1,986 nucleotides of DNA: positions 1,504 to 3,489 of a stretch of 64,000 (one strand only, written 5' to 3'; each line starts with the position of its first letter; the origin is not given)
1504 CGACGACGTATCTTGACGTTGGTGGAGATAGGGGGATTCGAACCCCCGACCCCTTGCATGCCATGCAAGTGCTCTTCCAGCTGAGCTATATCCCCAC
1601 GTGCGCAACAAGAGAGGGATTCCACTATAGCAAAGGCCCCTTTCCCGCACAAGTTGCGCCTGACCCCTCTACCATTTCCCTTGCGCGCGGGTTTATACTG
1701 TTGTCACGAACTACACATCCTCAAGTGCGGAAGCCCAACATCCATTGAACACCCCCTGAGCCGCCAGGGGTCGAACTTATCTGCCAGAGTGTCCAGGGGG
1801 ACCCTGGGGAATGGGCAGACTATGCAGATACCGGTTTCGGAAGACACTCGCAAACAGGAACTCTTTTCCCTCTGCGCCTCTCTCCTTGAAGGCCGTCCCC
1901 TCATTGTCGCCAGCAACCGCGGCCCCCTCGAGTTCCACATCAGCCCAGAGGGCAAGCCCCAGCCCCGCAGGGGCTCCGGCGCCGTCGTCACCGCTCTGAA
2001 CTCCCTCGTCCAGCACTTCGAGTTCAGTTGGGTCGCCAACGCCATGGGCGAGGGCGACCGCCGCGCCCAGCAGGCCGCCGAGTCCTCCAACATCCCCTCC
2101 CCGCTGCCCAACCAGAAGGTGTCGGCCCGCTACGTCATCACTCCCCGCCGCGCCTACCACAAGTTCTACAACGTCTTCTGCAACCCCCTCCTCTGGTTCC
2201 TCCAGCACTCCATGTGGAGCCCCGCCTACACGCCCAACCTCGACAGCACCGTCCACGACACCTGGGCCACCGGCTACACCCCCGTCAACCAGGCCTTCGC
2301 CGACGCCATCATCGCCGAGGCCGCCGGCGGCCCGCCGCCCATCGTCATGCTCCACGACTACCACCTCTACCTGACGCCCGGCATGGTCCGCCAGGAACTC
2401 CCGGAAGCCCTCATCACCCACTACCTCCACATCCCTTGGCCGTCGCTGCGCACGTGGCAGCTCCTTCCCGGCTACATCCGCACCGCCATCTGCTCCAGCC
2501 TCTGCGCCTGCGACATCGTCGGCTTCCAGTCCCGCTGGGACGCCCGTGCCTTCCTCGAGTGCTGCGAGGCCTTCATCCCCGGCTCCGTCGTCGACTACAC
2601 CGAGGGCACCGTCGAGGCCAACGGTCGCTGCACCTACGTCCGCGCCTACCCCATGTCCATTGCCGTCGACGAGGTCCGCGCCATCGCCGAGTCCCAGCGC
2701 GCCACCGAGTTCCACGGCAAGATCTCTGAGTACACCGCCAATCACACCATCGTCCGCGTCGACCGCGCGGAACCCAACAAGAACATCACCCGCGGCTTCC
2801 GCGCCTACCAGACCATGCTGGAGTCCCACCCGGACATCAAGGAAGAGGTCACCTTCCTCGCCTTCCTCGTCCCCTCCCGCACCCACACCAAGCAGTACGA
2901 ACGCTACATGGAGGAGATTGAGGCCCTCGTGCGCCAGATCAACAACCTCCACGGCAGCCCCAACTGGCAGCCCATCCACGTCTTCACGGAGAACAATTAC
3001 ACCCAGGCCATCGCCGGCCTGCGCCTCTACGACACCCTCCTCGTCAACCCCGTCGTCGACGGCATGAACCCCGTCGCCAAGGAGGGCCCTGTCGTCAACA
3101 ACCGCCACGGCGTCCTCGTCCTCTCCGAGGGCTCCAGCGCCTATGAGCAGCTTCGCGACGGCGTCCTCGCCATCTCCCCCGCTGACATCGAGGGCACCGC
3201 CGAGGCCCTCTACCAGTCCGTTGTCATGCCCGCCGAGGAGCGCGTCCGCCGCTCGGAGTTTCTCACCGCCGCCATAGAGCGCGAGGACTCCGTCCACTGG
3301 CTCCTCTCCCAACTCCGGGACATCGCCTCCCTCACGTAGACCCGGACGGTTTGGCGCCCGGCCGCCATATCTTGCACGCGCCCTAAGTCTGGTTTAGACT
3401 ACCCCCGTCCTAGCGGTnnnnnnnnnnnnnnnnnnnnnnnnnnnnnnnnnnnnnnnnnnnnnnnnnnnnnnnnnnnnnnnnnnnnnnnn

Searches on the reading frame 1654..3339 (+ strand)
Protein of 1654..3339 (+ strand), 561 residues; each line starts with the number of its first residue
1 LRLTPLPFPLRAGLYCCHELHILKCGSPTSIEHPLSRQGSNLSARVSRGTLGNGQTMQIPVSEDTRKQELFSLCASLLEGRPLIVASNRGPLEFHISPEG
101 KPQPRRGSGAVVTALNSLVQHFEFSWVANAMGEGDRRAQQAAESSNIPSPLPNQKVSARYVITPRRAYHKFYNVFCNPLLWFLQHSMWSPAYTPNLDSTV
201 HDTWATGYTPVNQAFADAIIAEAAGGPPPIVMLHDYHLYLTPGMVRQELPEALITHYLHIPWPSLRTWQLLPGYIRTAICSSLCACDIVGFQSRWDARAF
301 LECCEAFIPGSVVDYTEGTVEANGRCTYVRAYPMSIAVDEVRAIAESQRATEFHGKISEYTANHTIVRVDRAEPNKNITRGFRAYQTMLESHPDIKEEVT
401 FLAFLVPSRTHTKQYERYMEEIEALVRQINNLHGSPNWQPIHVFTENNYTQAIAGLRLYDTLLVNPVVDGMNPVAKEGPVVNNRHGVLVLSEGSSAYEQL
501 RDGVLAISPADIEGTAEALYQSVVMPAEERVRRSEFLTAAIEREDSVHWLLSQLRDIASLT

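Call 27: search_protein_families(library=ncbifam, proteins=[window:1654-3339:+], max_evalue=0.00001)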
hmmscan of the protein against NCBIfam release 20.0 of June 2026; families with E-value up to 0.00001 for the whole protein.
window:1654-3339:+ (561 aa): 4 families
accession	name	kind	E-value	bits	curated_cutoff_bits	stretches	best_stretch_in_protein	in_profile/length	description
NF011071.0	PRK14501.1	equivalog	6.2e-91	305.7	634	1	83-556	4-460/729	bifunctional alpha,alpha-trehalose-phosphate synthase (UDP-forming)/trehalose-phosphatase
TIGR02400.1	trehalose_OtsA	equivalog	9.8e-85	285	564.85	1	83-556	2-453/456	alpha,alpha-trehalose-phosphate synthase (UDP-forming)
TIGR02398.1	gluc_glyc_Psyn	equivalog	1.4e-52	179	569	1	109-557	27-480/487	glucosylglycerol-phosphate synthase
NF007513.0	PRK10117.1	equivalog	4.6e-43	147.8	759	1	165-559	70-453/474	alpha,alpha-trehalose-phosphate synthase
